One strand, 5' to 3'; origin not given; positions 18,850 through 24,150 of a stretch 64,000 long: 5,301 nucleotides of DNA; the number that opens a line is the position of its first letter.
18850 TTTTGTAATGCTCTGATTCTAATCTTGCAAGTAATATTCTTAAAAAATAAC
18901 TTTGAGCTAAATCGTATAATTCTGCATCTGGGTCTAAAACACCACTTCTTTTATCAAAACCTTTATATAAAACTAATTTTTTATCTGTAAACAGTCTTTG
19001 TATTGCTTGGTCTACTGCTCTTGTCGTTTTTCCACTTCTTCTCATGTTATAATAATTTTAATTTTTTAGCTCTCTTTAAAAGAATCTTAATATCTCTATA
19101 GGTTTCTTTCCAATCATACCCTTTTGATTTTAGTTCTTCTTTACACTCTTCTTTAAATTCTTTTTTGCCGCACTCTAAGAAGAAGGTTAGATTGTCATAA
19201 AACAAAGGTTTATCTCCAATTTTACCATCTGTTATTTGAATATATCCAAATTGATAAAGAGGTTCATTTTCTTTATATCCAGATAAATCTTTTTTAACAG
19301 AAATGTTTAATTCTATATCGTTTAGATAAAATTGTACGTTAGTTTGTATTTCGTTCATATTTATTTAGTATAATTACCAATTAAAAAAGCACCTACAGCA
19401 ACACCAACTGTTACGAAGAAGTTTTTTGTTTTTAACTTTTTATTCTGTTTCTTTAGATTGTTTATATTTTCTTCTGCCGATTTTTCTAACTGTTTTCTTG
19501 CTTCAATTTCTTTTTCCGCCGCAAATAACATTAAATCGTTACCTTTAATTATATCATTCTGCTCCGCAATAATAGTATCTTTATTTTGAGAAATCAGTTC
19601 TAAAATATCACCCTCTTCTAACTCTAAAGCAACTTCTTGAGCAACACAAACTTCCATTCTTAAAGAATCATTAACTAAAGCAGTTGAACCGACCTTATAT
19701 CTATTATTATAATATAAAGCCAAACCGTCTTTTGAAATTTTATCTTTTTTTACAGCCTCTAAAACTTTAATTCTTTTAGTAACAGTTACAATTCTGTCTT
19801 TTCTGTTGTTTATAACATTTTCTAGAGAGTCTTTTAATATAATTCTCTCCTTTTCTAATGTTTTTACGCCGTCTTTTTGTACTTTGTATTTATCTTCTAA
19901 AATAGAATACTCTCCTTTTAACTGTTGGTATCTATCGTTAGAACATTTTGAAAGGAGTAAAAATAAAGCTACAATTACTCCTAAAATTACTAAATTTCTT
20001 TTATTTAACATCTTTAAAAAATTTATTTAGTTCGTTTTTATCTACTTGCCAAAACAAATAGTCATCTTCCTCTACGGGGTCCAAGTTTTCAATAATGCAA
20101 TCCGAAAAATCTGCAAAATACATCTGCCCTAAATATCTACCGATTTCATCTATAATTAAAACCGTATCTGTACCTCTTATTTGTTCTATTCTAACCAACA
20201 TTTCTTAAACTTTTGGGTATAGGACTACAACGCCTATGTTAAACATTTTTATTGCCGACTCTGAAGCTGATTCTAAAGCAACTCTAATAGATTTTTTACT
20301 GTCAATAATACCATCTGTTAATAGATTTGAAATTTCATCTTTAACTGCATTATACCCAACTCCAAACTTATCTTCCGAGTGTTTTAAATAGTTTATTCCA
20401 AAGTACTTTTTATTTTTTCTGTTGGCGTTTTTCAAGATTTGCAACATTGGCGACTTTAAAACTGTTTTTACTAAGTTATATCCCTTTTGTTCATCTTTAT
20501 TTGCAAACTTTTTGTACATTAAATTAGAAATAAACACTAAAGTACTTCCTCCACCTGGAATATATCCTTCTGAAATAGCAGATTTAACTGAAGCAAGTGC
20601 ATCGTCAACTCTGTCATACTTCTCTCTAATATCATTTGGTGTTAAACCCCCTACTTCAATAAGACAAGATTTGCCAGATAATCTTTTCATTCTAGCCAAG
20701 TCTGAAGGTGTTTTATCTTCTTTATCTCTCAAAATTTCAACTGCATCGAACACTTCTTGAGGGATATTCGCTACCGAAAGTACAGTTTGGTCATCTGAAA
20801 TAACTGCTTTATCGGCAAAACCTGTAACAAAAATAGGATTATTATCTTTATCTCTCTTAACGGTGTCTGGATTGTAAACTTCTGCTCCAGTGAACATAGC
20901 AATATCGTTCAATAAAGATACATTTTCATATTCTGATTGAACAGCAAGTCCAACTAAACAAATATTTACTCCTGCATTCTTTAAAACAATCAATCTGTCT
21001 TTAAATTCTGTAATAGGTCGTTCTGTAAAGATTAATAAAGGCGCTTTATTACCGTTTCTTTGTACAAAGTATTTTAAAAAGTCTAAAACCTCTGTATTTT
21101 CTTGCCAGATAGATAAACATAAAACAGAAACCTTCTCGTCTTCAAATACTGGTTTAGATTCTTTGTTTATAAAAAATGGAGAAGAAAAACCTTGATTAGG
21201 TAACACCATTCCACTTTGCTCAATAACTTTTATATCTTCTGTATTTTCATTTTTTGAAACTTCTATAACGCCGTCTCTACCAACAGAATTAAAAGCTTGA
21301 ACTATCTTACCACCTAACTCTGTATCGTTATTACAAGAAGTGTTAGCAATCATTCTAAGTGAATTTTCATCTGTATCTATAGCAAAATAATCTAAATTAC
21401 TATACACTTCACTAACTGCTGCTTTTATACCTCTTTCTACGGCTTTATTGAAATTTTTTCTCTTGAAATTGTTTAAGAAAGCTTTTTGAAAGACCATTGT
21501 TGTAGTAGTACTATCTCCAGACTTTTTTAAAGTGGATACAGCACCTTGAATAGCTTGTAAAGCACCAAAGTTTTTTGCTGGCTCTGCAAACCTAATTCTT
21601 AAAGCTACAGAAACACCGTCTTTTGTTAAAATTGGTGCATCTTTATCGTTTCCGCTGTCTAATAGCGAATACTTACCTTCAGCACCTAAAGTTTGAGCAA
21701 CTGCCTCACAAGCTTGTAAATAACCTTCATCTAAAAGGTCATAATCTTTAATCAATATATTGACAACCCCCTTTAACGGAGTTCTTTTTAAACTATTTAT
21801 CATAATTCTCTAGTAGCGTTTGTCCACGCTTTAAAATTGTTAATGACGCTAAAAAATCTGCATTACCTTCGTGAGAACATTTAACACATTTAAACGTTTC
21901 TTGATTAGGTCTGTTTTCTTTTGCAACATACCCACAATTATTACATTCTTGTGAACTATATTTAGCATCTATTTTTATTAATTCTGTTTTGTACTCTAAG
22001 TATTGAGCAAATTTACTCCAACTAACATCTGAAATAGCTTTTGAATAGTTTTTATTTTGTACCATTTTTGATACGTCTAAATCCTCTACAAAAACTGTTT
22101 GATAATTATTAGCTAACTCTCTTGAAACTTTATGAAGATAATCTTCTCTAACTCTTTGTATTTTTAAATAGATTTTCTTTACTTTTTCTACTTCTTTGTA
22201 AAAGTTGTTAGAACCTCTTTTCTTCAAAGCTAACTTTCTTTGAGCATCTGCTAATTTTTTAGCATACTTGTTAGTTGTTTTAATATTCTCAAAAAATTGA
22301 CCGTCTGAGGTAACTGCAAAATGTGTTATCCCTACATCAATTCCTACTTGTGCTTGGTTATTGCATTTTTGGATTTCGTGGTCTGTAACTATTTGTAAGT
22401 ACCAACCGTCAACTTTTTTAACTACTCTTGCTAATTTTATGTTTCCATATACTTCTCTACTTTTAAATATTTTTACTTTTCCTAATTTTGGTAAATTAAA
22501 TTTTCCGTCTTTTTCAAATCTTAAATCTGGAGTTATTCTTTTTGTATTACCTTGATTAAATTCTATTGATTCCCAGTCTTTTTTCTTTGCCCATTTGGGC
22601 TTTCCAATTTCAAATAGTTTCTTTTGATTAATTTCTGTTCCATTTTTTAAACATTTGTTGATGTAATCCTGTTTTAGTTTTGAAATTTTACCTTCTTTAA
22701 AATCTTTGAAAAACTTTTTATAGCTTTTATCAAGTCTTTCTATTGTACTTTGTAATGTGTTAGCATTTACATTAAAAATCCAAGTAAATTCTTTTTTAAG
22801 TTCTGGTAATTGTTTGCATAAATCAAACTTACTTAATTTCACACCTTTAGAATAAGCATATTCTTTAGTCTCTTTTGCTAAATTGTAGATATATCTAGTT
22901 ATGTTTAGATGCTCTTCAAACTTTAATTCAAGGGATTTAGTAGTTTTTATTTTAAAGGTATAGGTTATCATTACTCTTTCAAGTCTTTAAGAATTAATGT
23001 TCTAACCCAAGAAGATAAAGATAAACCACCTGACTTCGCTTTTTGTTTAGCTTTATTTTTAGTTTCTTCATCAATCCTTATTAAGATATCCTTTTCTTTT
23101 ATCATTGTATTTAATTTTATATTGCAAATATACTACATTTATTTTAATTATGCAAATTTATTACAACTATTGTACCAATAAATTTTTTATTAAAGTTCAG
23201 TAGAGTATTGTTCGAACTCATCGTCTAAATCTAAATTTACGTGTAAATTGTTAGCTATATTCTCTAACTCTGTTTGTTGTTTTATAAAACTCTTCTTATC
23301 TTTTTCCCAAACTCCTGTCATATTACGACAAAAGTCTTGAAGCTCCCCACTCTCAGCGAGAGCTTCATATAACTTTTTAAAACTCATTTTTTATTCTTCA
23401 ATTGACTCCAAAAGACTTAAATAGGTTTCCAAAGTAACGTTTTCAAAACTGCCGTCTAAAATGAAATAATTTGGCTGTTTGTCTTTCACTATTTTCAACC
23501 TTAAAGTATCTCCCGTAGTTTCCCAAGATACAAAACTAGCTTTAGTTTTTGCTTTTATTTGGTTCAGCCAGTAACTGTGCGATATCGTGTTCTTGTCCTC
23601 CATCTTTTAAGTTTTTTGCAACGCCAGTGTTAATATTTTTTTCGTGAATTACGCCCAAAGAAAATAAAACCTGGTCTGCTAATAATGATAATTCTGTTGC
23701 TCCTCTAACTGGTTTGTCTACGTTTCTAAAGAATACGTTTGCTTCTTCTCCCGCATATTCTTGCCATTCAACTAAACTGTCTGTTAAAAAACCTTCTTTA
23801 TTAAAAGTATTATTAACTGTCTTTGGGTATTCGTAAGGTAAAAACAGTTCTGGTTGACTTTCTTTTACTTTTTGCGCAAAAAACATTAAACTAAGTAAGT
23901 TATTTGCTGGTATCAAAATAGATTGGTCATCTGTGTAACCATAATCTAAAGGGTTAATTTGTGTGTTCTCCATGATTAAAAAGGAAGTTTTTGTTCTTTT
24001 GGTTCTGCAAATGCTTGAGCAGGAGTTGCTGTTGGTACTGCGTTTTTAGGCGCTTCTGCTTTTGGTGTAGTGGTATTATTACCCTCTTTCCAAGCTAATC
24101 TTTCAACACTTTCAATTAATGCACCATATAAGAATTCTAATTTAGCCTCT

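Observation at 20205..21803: Phage-encoded GroEL-like chaperonin without an adjacent GroES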

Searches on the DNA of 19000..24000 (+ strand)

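Call 6: search_dna_similar(query=window:19000-24000:+, collection=phages, mode=near, max_rows=15)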
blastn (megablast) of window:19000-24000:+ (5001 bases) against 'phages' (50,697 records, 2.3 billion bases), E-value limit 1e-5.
No match.

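Call 37: search_rna_families(source=window, start=20000, end=24000, threshold=evalue, max_evalue=1)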
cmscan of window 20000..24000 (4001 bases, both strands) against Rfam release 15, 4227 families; matches with E-value up to 1: 1.
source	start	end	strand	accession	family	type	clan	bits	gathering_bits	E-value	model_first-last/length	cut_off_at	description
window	21440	21498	+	RF03217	mir-3167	Gene; miRNA;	-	24.1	86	0.47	1-59/59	no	mir-3167 microRNA precursor family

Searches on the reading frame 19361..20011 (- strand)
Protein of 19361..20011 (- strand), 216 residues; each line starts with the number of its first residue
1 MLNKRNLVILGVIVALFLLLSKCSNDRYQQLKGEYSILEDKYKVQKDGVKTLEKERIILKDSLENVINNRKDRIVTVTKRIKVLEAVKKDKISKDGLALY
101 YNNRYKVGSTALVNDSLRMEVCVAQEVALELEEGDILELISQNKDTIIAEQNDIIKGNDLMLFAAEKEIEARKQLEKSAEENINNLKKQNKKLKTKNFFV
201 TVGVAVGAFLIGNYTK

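Call 3: search_protein_families(library=pfam, proteins=[window:19361-20011:-], max_evalue=0.01)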
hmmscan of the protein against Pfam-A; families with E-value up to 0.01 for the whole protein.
window:19361-20011:- (216 aa): 0 families

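Call 4: search_protein_families(library=phrogs, proteins=[window:19361-20011:-], max_evalue=0.01)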
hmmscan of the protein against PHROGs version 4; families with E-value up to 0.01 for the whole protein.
window:19361-20011:- (216 aa): 3 families
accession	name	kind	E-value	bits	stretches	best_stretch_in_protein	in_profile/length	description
phrog_1009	-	unknown function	0.0021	19.1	1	8-91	16-102/103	-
phrog_214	-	lysis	0.0063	17.4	0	7-92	9-98/176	Rz-like spanin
phrog_17146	-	unknown function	0.0097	16.6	0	84-150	113-176/186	-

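Call 77: search_protein_families(library=phrogs, proteins=[window:19361-20011:-], max_evalue=1)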
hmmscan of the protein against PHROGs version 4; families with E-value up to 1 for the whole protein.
window:19361-20011:- (216 aa): 7 families
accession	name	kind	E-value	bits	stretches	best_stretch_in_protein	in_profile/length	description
phrog_1009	-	unknown function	0.0021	19.1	1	8-91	16-102/103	-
phrog_214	-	lysis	0.0063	17.4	1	7-92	9-98/176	Rz-like spanin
phrog_17146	-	unknown function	0.0097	16.6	1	84-150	113-176/186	-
phrog_1047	-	tail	0.028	13.4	1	162-202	269-306/1251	tail associated lysin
phrog_26573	-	unknown function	0.2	13.2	0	166-199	39-72/74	-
phrog_2553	-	unknown function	0.28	12.1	0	50-86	10-46/59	-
phrog_739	-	lysis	0.69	11.1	1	4-86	5-87/122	Rz-like spanin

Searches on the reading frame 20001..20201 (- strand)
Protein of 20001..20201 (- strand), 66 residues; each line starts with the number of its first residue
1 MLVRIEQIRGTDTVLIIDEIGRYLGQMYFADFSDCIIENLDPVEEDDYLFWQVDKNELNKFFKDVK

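Call 3: search_protein_families(library=pfam, proteins=[window:20001-20201:-], max_evalue=0.01)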
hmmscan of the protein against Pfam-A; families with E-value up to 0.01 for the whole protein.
window:20001-20201:- (66 aa): 0 families

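Call 4: search_protein_families(library=phrogs, proteins=[window:20001-20201:-], max_evalue=0.01)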
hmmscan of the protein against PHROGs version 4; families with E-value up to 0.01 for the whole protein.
window:20001-20201:- (66 aa): 0 families

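Call 77: search_protein_families(library=phrogs, proteins=[window:20001-20201:-], max_evalue=1)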
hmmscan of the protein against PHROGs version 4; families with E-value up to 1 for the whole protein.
window:20001-20201:- (66 aa): 1 family
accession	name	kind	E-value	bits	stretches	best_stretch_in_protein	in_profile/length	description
phrog_33630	-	unknown function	0.38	12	1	41-60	38-57/84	-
